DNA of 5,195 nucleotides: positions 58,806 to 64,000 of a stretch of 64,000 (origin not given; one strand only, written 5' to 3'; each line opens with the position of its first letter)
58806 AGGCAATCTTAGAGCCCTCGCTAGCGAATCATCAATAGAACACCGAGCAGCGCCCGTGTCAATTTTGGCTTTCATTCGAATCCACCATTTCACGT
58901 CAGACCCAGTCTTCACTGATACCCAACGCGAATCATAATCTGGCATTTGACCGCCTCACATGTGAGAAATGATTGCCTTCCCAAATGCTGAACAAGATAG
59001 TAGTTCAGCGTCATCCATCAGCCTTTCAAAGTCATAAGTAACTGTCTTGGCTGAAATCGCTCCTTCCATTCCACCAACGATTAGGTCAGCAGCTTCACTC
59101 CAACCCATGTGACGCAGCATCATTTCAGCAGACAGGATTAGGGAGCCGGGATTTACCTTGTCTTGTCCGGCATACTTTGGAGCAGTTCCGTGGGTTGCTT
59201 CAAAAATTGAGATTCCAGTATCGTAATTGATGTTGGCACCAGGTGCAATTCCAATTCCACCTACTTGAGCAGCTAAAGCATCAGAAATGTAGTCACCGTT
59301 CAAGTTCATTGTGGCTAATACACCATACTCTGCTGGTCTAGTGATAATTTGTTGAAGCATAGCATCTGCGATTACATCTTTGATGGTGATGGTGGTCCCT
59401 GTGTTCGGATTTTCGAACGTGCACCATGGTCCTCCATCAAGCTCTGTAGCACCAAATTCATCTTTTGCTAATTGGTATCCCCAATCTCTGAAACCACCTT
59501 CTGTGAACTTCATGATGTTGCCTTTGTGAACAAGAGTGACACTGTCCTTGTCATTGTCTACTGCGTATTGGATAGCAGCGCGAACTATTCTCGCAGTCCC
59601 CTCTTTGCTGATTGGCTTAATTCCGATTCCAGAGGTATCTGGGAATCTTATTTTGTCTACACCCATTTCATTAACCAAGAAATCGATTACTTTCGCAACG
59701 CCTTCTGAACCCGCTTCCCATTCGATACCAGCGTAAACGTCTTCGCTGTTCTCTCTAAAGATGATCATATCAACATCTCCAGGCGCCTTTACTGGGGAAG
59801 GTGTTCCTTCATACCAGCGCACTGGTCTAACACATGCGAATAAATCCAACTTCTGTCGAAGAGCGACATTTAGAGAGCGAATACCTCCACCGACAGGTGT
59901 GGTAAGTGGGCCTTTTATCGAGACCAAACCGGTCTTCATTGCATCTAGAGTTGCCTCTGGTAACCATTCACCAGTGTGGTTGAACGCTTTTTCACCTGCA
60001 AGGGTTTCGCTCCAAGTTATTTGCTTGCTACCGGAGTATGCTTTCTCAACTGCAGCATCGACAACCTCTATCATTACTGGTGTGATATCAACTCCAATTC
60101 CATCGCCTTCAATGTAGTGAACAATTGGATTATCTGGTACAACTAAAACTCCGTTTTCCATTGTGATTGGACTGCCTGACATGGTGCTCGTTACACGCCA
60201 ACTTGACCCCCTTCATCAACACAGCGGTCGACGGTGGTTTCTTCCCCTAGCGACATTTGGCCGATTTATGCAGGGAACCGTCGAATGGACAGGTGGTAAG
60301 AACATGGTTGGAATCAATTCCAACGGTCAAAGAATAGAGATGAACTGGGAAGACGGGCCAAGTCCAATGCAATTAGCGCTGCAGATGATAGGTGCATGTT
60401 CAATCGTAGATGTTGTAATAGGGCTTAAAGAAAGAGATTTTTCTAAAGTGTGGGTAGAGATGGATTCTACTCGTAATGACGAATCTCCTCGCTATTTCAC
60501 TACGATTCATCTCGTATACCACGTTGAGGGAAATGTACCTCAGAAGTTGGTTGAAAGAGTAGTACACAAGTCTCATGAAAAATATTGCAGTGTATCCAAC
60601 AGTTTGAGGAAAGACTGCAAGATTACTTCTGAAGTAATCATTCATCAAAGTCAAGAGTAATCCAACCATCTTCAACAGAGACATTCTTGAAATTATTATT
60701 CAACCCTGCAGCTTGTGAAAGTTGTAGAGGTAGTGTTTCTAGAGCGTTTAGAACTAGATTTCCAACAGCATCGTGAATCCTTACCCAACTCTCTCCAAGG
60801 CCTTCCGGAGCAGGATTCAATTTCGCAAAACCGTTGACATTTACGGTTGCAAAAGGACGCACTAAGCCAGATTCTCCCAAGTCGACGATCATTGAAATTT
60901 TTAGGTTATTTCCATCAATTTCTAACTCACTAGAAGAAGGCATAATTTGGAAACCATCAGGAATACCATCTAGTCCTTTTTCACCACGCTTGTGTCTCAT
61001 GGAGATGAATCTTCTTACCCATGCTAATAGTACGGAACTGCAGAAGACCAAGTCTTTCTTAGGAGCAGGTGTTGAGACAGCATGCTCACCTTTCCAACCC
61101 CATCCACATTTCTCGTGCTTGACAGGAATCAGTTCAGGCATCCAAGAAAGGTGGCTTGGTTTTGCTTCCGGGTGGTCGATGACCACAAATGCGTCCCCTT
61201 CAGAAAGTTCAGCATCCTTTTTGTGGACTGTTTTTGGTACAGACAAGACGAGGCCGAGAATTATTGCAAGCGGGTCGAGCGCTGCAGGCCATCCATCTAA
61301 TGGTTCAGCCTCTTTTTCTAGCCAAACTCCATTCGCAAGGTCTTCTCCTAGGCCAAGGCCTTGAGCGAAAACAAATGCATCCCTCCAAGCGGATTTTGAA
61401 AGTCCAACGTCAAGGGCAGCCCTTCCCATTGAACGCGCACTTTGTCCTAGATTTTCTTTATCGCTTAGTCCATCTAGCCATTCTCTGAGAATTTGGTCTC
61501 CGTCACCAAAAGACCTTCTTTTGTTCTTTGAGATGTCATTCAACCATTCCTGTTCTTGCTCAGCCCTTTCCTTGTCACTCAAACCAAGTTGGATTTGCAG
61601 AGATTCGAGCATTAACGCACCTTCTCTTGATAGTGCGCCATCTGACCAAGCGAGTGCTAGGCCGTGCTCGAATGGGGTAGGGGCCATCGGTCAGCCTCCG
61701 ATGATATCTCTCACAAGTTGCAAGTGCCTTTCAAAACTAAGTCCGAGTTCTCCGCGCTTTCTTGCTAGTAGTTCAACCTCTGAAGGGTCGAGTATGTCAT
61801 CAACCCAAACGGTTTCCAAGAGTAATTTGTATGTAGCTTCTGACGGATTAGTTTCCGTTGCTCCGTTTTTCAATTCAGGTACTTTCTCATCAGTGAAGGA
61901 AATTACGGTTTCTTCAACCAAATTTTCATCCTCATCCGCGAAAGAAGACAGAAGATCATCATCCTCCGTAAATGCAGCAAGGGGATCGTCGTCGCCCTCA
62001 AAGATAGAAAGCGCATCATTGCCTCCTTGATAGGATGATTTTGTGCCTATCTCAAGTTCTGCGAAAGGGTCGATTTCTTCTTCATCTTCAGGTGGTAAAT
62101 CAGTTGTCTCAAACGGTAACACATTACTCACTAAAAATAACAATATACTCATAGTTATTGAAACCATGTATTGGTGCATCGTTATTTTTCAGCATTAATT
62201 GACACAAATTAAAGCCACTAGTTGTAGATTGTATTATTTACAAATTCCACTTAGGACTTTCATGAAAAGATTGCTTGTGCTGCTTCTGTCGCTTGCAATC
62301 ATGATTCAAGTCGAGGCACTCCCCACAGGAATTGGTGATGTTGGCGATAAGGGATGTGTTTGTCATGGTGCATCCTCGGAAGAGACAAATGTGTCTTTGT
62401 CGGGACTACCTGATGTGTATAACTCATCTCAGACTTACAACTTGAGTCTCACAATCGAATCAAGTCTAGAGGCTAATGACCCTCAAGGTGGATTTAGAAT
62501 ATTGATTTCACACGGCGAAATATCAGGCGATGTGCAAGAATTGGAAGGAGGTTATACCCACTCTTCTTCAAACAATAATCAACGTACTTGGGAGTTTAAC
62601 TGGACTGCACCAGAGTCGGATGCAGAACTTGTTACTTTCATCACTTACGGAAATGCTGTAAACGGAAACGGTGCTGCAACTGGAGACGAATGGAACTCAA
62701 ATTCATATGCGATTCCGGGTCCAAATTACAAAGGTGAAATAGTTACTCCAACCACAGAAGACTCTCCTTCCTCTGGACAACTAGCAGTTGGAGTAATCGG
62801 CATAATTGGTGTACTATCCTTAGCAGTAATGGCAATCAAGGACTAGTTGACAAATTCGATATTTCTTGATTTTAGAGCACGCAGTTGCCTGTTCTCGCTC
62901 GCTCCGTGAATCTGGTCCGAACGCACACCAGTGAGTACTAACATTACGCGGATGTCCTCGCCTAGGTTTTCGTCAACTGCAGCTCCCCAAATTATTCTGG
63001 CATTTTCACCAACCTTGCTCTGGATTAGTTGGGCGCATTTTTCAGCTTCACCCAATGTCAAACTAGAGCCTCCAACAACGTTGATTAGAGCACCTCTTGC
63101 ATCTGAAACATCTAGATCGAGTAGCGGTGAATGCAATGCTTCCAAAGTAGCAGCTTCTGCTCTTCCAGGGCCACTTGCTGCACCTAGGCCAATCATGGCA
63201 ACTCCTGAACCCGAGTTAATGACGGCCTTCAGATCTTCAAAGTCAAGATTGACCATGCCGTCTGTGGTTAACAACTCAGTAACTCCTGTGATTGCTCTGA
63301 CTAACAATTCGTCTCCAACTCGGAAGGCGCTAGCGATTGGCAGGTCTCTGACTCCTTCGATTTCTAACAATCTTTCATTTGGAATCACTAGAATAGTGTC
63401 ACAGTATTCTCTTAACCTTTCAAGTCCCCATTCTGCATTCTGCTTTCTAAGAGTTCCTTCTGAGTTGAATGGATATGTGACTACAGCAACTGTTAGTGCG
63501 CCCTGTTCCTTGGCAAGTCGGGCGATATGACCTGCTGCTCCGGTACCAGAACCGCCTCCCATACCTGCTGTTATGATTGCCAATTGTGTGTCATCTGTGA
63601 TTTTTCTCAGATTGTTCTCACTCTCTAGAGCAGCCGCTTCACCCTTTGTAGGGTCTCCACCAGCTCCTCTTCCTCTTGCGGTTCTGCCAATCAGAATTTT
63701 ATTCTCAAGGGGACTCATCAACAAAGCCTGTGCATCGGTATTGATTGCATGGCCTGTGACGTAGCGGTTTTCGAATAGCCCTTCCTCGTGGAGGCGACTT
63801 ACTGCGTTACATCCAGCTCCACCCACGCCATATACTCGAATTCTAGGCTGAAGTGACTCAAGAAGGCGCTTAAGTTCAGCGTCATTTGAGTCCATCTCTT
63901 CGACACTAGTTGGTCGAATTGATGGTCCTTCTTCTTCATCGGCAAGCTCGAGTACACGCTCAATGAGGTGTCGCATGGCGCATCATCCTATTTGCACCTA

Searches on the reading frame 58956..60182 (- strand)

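Call 57: search_protein_families(library=pfam, proteins=[window:58956-60182:-], max_evalue=0.001)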
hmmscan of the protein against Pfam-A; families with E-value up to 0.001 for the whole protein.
window:58956-60182:- (408 aa): 1 family
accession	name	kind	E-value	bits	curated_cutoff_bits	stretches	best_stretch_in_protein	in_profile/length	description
PF00180.25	Iso_dh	-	2.1e-91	307.2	27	1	21-404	2-348/348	Isocitrate/isopropylmalate dehydrogenase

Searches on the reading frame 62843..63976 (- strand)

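Call 57: search_protein_families(library=pfam, proteins=[window:62843-63976:-], max_evalue=0.001)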
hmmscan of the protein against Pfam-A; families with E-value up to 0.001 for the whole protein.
window:62843-63976:- (377 aa): 2 families
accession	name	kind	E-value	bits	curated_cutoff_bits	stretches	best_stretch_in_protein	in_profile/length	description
PF00091.31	Tubulin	-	6.4e-43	147.7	33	1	46-206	2-188/190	Tubulin/FtsZ family, GTPase domain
PF12327.13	FtsZ_C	-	3.5e-31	107.8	27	1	258-351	1-94/95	FtsZ family, C-terminal domain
